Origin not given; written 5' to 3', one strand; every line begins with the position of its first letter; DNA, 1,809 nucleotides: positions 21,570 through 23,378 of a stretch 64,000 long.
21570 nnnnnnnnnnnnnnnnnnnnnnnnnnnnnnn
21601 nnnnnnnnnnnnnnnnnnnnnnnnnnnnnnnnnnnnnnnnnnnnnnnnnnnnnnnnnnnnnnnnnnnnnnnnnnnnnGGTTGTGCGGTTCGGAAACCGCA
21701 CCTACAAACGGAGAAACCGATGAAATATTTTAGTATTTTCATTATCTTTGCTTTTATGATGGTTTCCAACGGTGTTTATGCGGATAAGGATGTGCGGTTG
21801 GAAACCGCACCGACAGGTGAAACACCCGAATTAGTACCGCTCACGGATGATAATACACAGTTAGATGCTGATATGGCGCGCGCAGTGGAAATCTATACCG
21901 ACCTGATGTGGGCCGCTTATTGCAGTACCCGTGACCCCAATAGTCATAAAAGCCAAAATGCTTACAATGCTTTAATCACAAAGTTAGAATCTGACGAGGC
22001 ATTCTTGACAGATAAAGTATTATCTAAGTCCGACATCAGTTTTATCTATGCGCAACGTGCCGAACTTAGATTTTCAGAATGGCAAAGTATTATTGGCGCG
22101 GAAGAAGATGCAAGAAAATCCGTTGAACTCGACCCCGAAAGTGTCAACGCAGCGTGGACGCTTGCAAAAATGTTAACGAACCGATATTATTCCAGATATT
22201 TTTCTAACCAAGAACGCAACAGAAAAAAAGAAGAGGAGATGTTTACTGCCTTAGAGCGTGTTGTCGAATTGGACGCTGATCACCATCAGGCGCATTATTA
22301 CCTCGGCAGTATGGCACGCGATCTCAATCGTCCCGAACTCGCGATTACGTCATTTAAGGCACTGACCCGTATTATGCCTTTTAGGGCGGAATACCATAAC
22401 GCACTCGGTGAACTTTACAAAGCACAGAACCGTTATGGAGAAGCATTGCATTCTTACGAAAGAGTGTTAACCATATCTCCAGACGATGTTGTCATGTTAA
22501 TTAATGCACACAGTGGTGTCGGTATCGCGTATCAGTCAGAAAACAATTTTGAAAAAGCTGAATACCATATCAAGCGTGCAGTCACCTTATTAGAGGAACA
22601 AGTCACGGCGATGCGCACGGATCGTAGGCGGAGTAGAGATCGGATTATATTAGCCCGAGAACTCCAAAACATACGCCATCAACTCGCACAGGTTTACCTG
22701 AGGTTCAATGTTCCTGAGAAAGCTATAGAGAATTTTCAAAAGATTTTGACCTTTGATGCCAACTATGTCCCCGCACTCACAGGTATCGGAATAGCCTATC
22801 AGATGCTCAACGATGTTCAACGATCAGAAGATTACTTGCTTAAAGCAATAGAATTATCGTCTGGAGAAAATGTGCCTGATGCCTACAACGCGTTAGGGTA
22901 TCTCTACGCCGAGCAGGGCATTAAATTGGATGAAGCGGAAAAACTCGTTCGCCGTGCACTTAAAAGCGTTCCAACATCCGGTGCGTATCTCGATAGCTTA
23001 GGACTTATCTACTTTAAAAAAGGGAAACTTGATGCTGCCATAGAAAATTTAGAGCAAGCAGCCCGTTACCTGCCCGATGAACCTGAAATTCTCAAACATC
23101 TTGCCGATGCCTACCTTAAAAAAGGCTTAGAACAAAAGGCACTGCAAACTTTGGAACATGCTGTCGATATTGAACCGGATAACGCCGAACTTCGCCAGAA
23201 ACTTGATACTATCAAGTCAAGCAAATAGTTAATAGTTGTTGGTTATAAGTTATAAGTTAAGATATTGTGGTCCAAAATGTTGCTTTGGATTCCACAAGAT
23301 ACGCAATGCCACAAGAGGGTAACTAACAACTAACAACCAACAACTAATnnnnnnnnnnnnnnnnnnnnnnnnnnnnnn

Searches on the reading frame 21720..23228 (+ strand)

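Call 60: search_protein_families(library=pfam, proteins=[window:21720-23228:+], max_evalue=0.00001)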
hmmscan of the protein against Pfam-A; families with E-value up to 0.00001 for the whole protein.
window:21720-23228:+ (502 aa): 18 families
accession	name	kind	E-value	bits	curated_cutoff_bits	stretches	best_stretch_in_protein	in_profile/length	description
PF07719.23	TPR_2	-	1.3e-36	122.1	27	1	223-256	1-34/34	Tetratricopeptide repeat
PF00515.34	TPR_1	-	3.4e-33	112.5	27.8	1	223-256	1-34/34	Tetratricopeptide repeat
PF13414.12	TPR_11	-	2.9e-29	100.9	26.8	1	428-469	1-42/42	TPR repeat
PF13181.12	TPR_8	-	3.2e-29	99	25.7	0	223-256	1-34/34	Tetratricopeptide repeat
PF13424.12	TPR_12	-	1.4e-23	83.3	30.1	1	225-293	5-77/77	Tetratricopeptide repeat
PF13432.12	TPR_16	-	3.9e-23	82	32.7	1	427-489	3-65/65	Tetratricopeptide repeat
PF14559.12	TPR_19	-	1.3e-20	74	25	1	432-492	2-62/68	Tetratricopeptide repeat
PF13428.12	TPR_14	-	3e-20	71.1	23.5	0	455-495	1-41/44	Tetratricopeptide repeat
PF13431.12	TPR_17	-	3.3e-17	61.7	24.4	0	373-407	2-33/34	Tetratricopeptide repeat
PF13176.12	TPR_7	-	4.1e-15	54.9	27.9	0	227-256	3-32/36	Tetratricopeptide repeat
PF23914.1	TPR_CcmH_CycH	-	6.9e-11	42.7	42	0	363-454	63-154/158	Cytochrome c-type biogenesis protein H TPR domain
PF13374.12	TPR_10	-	8.2e-11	42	27.5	0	227-252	6-31/42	Tetratricopeptide repeat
PF25063.1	ARM_TT21_C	-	1.3e-10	42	35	1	333-493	38-202/209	Tetratricopeptide repeat protein 21 C-terminal ARM domain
PF13174.12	TPR_6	-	4.5e-10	39.9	26.3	0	427-452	6-31/33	Tetratricopeptide repeat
PF17874.7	TPR_MalT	-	1.1e-09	38.5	45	0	355-451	45-145/336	MalT-like TPR region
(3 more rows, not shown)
